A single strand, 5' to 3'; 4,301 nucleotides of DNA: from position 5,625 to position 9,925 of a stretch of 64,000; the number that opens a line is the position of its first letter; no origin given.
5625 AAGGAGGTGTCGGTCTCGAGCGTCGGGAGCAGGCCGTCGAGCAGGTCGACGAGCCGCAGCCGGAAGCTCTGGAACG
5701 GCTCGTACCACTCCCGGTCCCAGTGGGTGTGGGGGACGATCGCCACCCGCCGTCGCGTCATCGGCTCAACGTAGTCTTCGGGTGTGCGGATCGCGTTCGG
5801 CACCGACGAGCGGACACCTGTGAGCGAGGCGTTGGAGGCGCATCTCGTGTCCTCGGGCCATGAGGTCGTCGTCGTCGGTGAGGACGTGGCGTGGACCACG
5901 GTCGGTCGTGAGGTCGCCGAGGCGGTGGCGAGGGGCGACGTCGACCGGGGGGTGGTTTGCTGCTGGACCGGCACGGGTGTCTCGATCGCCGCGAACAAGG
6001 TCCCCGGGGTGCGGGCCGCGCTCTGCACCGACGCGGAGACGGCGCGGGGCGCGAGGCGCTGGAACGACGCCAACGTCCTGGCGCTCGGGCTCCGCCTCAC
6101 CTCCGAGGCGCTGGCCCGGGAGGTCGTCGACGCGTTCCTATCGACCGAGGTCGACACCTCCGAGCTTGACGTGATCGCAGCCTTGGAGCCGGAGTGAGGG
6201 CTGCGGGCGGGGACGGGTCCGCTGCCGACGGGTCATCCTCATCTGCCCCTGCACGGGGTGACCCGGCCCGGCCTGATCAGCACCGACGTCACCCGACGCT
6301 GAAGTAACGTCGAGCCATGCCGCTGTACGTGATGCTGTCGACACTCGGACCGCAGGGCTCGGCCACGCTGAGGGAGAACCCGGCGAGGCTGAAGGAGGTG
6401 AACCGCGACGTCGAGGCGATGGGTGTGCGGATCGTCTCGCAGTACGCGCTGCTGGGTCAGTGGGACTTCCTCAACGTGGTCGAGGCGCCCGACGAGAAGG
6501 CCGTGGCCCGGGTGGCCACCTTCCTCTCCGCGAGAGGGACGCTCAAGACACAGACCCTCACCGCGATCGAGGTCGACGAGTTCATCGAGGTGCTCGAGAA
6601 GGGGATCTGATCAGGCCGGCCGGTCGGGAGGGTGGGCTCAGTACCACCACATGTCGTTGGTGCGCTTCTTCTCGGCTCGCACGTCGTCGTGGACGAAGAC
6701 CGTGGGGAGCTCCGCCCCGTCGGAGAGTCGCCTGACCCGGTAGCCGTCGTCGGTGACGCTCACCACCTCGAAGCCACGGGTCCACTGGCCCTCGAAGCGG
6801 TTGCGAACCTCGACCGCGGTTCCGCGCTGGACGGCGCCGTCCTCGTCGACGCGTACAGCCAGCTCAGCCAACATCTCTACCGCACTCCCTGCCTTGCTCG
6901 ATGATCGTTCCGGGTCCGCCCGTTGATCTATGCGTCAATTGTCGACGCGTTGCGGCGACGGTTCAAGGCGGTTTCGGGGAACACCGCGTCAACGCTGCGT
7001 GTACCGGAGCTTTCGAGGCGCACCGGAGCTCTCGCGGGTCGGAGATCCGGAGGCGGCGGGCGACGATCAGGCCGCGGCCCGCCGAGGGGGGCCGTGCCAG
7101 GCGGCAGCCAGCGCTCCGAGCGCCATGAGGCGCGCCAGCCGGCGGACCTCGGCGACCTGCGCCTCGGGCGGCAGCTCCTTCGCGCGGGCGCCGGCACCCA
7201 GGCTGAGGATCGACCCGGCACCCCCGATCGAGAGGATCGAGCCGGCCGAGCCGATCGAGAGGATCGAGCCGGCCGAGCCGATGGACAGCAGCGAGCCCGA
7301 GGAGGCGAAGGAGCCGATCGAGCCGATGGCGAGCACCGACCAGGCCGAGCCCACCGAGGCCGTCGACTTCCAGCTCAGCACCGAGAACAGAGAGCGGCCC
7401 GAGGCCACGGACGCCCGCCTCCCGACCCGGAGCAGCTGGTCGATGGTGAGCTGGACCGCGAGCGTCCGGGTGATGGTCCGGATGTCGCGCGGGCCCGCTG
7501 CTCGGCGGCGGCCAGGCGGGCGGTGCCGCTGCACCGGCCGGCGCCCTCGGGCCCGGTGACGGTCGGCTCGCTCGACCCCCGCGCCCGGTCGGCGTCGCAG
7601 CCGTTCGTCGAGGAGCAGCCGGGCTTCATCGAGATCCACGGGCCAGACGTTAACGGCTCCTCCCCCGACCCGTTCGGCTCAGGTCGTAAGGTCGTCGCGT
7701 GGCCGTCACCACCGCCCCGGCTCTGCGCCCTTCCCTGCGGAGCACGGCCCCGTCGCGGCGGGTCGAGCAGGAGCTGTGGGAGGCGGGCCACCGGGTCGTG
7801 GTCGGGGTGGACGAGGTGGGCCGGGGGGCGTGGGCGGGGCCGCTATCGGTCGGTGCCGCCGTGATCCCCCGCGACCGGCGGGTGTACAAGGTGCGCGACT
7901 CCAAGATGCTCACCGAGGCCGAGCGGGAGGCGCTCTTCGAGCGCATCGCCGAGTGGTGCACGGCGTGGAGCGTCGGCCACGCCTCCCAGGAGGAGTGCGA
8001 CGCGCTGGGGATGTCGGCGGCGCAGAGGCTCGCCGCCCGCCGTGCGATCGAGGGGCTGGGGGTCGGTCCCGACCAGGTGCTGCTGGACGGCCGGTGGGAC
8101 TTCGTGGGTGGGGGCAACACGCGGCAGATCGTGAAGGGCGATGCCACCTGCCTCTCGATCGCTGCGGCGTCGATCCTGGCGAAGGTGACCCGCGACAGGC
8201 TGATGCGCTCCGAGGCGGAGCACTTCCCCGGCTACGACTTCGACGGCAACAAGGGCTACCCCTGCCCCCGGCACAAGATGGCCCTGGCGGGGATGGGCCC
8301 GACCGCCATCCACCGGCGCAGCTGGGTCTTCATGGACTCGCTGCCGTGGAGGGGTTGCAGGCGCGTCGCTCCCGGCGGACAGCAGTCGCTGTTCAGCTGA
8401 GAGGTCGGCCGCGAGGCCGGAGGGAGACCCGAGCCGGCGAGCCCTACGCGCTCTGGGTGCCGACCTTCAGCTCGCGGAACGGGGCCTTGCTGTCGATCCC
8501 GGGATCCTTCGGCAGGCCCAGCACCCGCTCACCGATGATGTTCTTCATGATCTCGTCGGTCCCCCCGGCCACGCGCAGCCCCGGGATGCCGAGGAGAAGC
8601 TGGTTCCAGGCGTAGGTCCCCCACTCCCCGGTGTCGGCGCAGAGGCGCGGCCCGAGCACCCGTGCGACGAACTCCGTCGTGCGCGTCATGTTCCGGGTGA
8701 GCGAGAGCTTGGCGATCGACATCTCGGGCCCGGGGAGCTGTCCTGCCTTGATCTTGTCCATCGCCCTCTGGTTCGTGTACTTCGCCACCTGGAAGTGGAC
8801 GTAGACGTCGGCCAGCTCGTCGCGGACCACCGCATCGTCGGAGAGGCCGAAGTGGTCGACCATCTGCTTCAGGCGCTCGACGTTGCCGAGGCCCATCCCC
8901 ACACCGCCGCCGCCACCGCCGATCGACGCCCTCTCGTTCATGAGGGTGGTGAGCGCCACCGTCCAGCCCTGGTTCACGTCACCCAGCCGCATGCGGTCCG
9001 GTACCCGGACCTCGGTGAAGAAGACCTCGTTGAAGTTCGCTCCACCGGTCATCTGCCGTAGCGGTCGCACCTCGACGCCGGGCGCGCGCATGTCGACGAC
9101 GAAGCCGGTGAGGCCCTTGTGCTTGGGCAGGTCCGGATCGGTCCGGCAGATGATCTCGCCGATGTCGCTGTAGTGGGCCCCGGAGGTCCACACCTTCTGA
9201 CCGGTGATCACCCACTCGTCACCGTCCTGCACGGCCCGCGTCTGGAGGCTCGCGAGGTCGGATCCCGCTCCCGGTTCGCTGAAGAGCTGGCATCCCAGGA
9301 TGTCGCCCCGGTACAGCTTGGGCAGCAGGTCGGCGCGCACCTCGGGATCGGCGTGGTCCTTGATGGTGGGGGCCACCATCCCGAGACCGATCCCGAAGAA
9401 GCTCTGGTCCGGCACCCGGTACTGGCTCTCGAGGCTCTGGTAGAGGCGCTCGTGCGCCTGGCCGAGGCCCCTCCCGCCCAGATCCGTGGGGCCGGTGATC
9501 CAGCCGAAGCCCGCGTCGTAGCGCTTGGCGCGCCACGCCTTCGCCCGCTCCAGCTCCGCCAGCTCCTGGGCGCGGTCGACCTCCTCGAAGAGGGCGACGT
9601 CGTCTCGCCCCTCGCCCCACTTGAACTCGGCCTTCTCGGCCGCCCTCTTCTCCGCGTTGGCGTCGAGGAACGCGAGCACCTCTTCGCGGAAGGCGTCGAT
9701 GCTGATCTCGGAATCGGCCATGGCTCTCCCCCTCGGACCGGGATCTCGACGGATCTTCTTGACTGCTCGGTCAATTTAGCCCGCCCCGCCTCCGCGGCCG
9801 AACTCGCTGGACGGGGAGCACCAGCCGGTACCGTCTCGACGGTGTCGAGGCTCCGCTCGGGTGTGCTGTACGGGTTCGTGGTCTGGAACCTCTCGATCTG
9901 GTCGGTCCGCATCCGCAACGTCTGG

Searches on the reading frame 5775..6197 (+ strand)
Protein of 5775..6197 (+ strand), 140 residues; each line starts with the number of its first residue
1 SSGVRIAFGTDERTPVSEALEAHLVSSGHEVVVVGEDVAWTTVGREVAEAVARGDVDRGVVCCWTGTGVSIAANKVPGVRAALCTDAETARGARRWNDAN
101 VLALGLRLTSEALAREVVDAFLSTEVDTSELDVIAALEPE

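Call 78: search_protein_families(library=pfam, proteins=[window:5775-6197:+], max_evalue=0.00001)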
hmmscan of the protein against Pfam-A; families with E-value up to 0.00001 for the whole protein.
window:5775-6197:+ (140 aa): 1 family
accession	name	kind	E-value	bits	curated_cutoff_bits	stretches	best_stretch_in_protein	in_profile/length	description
PF02502.23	LacAB_rpiB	-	9.4e-38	129.7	24.7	1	6-128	1-128/138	Ribose/Galactose Isomerase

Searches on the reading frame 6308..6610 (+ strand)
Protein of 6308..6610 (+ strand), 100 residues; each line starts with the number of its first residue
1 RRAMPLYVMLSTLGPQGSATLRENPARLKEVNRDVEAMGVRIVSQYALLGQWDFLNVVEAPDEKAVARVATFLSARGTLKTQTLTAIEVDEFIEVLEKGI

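Call 78: search_protein_families(library=pfam, proteins=[window:6308-6610:+], max_evalue=0.00001)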
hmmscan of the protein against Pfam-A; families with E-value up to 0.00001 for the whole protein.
window:6308-6610:+ (100 aa): 1 family
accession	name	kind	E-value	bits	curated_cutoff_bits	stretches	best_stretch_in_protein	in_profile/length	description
PF08734.17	GYD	-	6.6e-27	93.8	31.4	1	7-95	1-90/91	GYD domain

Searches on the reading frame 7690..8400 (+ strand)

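Call 78: search_protein_families(library=pfam, proteins=[window:7690-8400:+], max_evalue=0.00001)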
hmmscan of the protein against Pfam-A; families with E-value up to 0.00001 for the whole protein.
window:7690-8400:+ (236 aa): 1 family
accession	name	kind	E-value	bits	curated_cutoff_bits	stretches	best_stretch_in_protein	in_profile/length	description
PF01351.25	RNase_HII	-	1.6e-34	120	25.8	1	38-213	1-197/199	Ribonuclease HII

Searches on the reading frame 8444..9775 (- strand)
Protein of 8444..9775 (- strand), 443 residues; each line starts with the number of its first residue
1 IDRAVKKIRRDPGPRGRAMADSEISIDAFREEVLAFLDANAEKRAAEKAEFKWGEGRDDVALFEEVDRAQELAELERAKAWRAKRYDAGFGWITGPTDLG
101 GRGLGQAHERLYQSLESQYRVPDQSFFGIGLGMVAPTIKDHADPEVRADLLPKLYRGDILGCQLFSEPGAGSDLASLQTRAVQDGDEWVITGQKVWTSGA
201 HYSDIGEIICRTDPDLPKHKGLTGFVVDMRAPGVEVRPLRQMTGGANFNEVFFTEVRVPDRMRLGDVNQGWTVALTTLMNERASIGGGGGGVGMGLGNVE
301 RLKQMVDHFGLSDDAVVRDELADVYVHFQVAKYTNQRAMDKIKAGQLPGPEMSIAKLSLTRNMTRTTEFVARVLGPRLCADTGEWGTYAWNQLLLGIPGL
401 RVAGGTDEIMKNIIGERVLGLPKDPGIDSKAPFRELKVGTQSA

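Call 78: search_protein_families(library=pfam, proteins=[window:8444-9775:-], max_evalue=0.00001)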
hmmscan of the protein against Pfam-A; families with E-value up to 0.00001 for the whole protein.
window:8444-9775:- (443 aa): 2 families
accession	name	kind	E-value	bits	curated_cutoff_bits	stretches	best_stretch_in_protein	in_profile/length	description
PF00441.29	Acyl-CoA_dh_1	-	8.9e-22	78.3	22.4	1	268-419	1-150/150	Acyl-CoA dehydrogenase, C-terminal domain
PF02770.24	Acyl-CoA_dh_M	-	4.9e-21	75.1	33.3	1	162-255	1-96/97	Acyl-CoA dehydrogenase, middle domain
